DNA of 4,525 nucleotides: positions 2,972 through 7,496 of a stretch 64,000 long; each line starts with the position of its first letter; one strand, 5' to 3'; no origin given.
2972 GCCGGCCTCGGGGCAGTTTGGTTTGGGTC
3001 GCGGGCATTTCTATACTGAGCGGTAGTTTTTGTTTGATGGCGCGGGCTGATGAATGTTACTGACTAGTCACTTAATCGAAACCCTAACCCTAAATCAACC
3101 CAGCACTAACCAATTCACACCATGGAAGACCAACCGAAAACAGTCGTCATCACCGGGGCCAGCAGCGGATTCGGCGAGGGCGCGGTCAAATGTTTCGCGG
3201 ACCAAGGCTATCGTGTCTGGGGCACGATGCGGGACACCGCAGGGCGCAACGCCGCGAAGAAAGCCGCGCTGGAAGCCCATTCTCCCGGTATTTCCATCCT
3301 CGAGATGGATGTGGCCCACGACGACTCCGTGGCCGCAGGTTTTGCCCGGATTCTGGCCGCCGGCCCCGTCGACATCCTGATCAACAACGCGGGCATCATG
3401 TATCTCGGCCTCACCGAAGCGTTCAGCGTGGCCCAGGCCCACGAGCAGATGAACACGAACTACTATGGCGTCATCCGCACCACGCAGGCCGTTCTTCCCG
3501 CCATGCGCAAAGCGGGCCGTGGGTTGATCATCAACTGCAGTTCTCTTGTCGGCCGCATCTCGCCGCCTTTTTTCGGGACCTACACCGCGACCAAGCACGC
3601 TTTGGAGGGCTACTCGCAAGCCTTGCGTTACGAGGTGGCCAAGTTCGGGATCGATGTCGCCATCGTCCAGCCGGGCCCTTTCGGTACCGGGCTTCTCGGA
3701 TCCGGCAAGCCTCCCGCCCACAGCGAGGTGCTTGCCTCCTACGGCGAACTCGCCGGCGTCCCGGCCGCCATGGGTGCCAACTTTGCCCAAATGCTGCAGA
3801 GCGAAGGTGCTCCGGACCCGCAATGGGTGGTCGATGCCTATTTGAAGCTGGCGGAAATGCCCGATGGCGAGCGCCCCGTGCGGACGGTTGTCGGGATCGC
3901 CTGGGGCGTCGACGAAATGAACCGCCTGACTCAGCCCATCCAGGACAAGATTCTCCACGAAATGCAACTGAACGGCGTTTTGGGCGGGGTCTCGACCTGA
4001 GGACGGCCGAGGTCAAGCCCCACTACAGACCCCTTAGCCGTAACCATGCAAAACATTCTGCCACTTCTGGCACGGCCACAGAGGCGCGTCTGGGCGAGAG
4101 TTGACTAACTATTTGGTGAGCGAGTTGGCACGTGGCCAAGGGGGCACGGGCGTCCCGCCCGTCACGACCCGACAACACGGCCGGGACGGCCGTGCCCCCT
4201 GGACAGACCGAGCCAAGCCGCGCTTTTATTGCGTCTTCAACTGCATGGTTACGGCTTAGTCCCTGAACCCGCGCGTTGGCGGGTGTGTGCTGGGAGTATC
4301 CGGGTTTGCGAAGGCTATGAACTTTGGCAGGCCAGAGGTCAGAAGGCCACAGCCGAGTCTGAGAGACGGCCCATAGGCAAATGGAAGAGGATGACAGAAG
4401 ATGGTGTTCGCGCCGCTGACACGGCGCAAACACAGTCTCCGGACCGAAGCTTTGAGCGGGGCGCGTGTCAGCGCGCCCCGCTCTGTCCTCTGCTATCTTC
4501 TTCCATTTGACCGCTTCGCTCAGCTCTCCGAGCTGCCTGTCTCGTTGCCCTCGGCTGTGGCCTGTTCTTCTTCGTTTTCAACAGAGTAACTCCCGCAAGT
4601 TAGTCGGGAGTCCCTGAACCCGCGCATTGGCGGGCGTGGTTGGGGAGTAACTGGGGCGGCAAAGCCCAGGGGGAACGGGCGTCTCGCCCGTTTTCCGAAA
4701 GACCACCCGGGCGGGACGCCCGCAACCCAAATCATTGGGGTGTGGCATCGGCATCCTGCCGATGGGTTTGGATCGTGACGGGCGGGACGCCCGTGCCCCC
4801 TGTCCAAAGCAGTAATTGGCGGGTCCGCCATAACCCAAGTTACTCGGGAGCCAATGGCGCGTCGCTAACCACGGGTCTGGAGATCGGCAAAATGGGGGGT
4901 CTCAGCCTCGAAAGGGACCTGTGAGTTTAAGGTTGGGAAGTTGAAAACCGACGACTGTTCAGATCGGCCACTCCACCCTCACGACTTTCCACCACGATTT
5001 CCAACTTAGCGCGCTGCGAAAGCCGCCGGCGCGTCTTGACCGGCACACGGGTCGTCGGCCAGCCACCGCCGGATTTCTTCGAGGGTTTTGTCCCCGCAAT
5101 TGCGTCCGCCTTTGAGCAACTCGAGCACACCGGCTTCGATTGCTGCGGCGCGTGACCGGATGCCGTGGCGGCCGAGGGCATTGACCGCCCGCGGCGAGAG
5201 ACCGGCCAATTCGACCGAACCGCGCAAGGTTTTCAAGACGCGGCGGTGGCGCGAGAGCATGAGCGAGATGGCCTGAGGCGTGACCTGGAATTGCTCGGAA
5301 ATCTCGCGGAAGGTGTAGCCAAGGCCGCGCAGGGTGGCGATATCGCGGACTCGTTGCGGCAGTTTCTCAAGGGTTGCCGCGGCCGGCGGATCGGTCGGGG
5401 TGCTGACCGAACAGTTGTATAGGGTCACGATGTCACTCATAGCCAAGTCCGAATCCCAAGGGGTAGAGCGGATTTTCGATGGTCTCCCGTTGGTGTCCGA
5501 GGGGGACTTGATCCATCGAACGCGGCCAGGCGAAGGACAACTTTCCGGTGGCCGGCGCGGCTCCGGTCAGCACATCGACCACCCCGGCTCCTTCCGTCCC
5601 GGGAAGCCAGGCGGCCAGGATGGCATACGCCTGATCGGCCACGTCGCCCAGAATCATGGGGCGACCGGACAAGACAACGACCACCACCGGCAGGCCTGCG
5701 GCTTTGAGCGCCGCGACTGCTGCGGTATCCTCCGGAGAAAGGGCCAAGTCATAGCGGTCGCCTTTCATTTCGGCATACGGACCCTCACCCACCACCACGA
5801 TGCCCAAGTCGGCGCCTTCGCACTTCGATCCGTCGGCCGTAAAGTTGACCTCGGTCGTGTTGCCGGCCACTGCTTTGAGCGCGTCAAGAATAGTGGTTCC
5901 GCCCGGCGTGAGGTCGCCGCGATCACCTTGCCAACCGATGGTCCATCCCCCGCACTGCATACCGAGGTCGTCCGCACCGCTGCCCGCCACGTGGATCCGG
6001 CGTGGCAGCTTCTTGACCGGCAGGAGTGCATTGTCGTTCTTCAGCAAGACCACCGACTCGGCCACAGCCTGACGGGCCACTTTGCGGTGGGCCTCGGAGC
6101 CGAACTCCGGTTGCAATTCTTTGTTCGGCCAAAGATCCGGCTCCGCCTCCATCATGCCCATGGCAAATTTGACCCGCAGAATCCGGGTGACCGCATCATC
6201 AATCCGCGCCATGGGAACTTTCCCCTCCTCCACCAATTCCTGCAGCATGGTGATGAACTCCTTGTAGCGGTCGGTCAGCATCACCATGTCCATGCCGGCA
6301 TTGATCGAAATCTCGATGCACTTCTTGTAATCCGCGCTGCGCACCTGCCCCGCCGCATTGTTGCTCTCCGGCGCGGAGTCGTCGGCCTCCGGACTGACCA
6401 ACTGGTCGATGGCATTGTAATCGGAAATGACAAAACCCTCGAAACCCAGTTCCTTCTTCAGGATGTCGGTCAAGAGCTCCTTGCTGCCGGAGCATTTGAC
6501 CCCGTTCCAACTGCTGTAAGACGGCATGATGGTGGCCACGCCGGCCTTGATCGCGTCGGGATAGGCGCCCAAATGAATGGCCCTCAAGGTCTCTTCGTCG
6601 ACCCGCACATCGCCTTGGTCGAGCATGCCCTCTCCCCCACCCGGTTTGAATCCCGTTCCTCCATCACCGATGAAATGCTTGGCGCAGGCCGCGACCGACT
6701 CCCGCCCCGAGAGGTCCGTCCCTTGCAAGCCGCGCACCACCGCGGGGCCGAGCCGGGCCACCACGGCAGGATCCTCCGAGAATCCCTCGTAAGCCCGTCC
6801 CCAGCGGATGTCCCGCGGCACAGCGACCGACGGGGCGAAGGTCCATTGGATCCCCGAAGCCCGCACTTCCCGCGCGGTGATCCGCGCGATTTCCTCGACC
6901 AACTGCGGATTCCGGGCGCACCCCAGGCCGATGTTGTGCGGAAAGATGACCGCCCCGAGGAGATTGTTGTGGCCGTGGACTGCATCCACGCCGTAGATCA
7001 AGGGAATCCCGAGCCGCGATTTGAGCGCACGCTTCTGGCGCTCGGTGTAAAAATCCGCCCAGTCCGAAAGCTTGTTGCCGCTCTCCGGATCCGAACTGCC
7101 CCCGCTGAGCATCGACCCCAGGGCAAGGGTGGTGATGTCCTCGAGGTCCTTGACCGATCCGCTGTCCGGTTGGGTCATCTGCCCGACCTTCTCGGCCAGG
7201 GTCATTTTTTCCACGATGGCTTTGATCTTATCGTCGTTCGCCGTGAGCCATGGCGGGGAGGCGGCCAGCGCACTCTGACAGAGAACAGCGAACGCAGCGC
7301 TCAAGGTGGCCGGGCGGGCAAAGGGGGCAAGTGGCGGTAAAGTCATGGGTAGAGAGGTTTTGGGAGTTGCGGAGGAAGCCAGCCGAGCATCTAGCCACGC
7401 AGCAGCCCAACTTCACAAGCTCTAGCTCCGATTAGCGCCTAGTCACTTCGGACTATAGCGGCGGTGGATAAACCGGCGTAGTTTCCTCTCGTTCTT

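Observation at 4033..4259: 227-bp MITE-like element with 13-bp terminal inverted repeats, in three equal-length copies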

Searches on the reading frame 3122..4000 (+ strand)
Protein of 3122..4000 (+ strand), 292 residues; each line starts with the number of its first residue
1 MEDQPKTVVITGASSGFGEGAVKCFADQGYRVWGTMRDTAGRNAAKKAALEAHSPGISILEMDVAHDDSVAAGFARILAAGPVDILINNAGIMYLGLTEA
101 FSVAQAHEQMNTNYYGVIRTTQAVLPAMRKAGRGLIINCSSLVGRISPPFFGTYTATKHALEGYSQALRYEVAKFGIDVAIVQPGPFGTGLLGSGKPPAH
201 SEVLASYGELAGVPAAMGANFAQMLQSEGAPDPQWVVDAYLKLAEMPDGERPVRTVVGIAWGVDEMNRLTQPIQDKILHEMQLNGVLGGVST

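Call 26: search_protein_families(library=pfam, proteins=[window:3122-4000:+], max_evalue=1)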
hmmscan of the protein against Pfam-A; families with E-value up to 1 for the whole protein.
window:3122-4000:+ (292 aa): 9 families
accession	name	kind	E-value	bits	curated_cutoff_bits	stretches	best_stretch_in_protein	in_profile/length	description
PF00106.31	adh_short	-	2.2e-43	148.5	26.6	1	6-192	1-187/195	short chain dehydrogenase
PF13561.12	adh_short_C2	-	9.9e-31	107.6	27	1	12-192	1-181/236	Enoyl-(Acyl carrier protein) reductase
PF08659.16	KR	-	2.6e-08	34.4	22.6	1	7-169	2-164/180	KR domain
PF01370.27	Epimerase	-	4.5e-06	26.7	20.9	1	8-166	1-154/240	NAD dependent epimerase/dehydratase family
PF08643.16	DUF1776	-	9.8e-05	22.3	25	1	96-190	106-202/294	Fungal family of unknown function (DUF1776)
PF13460.12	NAD_binding_10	-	0.00017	21.9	27.2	1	12-187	1-146/184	NAD(P)H-binding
PF05368.20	NmrA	-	0.0027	17.8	27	1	6-73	3-66/298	NmrA-like family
PF12242.14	Eno-Rase_NADH_b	-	0.12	12.6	23.4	1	2-18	37-53/79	NAD(P)H binding domain of trans-2-enoyl-CoA reductase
PF16363.11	GDP_Man_Dehyd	-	0.19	11.6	27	1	10-124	2-113/332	GDP-mannose 4,6 dehydratase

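Call 57: find_homologous_proteins(query=window:3122-4000:+, max_evalue=1e-80)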
Query window:3122-4000:+ (292 aa): 1091 proteins with E <= 1e-80 among 8000 candidates; the best 120 are listed.
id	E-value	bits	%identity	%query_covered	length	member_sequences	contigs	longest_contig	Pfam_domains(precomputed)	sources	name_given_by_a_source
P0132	4.6e-179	612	95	100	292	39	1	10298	PF08659.17,PF13561.13,PF13460.13,PF00106.32,PF01370.28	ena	-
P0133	3.6e-174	596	91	100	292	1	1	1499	PF08659.17,PF13561.13,PF00106.32,PF01370.28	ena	-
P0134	3.1e-171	586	90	100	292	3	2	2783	PF08659.17,PF13561.13,PF00106.32,PF01370.28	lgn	-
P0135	2.5e-165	567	88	100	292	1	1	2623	PF08659.17,PF13561.13,PF00106.32,PF01370.28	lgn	-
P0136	6.3e-160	549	85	100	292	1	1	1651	PF08659.17,PF13561.13,PF00106.32,PF01370.28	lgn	-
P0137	5.7e-159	546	84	100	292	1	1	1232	PF08659.17,PF13561.13,PF00106.32,PF01370.28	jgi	jgi:NAD(P)-dependent dehydrogenase (short-subunit alcohol dehydrogenase family)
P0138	5.8e-159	546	85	100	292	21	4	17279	PF08659.17,PF13561.13,PF00106.32,PF01370.28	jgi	jgi:NAD(P)-dependent dehydrogenase (short-subunit alcohol dehydrogenase family)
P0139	1.7e-157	541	84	100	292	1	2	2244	PF08659.17,PF13561.13,PF00106.32,PF01370.28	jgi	-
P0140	3.0e-157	540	83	100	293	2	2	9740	PF08659.17,PF13561.13,PF00106.32,PF01370.28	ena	-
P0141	3.6e-157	540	85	100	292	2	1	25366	PF08659.17,PF13561.13,PF00106.32,PF01370.28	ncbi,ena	-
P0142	3.8e-157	540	84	100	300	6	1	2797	PF08659.17,PF13561.13,PF00106.32,PF01370.28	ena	-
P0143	3.4e-156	537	84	100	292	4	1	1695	PF08659.17,PF13561.13,PF00106.32,PF01370.28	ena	-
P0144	5.9e-156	536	84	100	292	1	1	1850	PF08659.17,PF13561.13,PF00106.32,PF01370.28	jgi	jgi:NAD(P)-dependent dehydrogenase (short-subunit alcohol dehydrogenase family)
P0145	6.0e-156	536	84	100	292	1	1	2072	PF08659.17,PF13561.13,PF00106.32,PF01370.28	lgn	-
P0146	9.3e-156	535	82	100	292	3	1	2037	PF08659.17,PF13561.13,PF00106.32,PF01370.28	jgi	-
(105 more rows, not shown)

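Call 58: find_encoding_contigs(protein=P0132, flank=10000, max_places=3)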
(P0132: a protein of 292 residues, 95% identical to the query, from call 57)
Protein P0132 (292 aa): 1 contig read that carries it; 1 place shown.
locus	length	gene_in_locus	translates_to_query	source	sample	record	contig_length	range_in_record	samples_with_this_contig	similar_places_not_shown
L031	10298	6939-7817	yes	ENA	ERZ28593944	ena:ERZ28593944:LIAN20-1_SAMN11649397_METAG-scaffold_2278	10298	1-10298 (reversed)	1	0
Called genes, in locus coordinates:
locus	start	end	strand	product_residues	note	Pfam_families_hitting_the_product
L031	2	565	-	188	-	?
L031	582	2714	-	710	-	PF07730:HisKA_3, PF13581:HATPase_c_2, PF02518:HATPase_c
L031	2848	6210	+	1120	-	PF00150:Cellulase, PF03422:CBM_6, PF18099:CBM_35_2 (weak), PF06268:Fascin (weak), PF06229:FRG1 (weak)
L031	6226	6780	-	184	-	PF00440:TetR_N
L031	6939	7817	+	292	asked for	PF00106:adh_short, PF01370:Epimerase (weak), PF08659:KR, PF13460:NAD_binding_10 (weak), PF13561:adh_short_C2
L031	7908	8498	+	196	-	PF00398:RrnaAD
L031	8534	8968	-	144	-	PF03118:RNA_pol_A_CTD (weak)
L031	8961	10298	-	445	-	?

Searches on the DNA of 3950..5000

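Call 52: search_rna_families(source=window, start=3950, end=5000, threshold=evalue, max_evalue=10)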
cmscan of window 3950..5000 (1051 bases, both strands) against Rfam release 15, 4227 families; matches with E-value up to 10: 14.
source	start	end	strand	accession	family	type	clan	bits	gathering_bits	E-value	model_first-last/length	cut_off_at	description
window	4674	4794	+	RF04119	MIR1858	Gene; miRNA;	-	24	137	0.17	1-197/197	no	MIR1858 microRNA precursor family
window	4581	4693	+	RF00516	ylbH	Cis-reg; leader;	-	23.6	50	0.013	1-122/122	no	ylbH leader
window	4133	4205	-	RF03297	MIR1033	Gene; miRNA;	-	21.2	70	0.23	1-82/82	no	MIR1033 microRNA precursor family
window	4380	4506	-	RF04083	MIR528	Gene; miRNA;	-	20.7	62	0.22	1-89/89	no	MIR528 microRNA precursor family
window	4375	4512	+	RF04159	MIR1437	Gene; miRNA;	-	20.2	168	1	1-192/192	no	MIR1437 microRNA precursor family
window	4455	4484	+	RF02066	STnc320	Gene; sRNA;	-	18.4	50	1.4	20-49/55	no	Salmonella enterica sRNA STnc320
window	4397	4432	-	RF02873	AS-traI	Gene; antisense;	-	16.8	99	4.6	1-77/77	no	Antisense to traI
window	4375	4512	+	RF03629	mir-641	Gene; miRNA;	-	16.8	100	4.8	1-98/98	no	mir-641 microRNA precursor family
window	4357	4524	+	RF04119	MIR1858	Gene; miRNA;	-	16.8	137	7.5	1-197/197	no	MIR1858 microRNA precursor family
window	4899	4932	-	RF01366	CRISPR-DR53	Gene; CRISPR;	-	16.3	45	7.2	1-37/37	no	CRISPR RNA direct repeat element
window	4766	4800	-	RF01340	CRISPR-DR29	Gene; CRISPR;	-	15.4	39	5.3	1-37/37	no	CRISPR RNA direct repeat element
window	4381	4507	+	RF04083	MIR528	Gene; miRNA;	-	15.3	62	5.5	1-89/89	no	MIR528 microRNA precursor family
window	4512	4591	-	RF00157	SNORD39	Gene; snRNA; snoRNA; CD-box;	CL00057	14.5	35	6.9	1-80/80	no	Small nucleolar RNA SNORD55/SNORD39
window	4608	4765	+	RF02656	sot0042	Gene; sRNA;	-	13.6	88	0.72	1-174/174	no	Sense overlapping transcript RNA 0042 (sot)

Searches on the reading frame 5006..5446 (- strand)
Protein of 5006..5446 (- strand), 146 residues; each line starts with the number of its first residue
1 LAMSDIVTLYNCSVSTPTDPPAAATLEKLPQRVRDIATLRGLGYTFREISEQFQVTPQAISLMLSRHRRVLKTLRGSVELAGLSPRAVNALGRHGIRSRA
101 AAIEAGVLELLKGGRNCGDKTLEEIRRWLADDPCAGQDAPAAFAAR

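Call 73: search_protein_families(library=pfam, proteins=[window:5006-5446:-], max_evalue=0.01)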
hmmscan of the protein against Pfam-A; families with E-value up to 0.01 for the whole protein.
window:5006-5446:- (146 aa): 3 families
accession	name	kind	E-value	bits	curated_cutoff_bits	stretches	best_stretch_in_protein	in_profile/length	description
PF03118.21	RNA_pol_A_CTD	-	3.9e-06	26.9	23.8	1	71-130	8-66/67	Bacterial RNA polymerase, alpha chain C terminal domain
PF08281.18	Sigma70_r4_2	-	4.6e-06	26.6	25.7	1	24-68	6-51/54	Sigma-70, region 4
PF07506.17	RepB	-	0.0036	17.8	30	1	31-90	9-67/185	RepB plasmid partitioning protein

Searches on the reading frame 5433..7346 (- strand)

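Call 26: search_protein_families(library=pfam, proteins=[window:5433-7346:-], max_evalue=1)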
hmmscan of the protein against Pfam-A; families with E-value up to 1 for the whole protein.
window:5433-7346:- (637 aa): 4 families
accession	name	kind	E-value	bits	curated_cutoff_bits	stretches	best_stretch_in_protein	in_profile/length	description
PF00933.27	Glyco_hydro_3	-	6.6e-73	246.3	27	1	49-392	1-316/316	Glycosyl hydrolase family 3 N terminal domain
PF01915.27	Glyco_hydro_3_C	-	1.4e-39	136.6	31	1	432-636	1-200/200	Glycosyl hydrolase family 3 C-terminal domain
PF18407.7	GNAT_like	-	0.019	15.7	26.3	1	465-495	1-31/61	GCN5-related N-acetyltransferase like domain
PF08812.16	YtxC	-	0.042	13.8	33.1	1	336-374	91-129/218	YtxC-like family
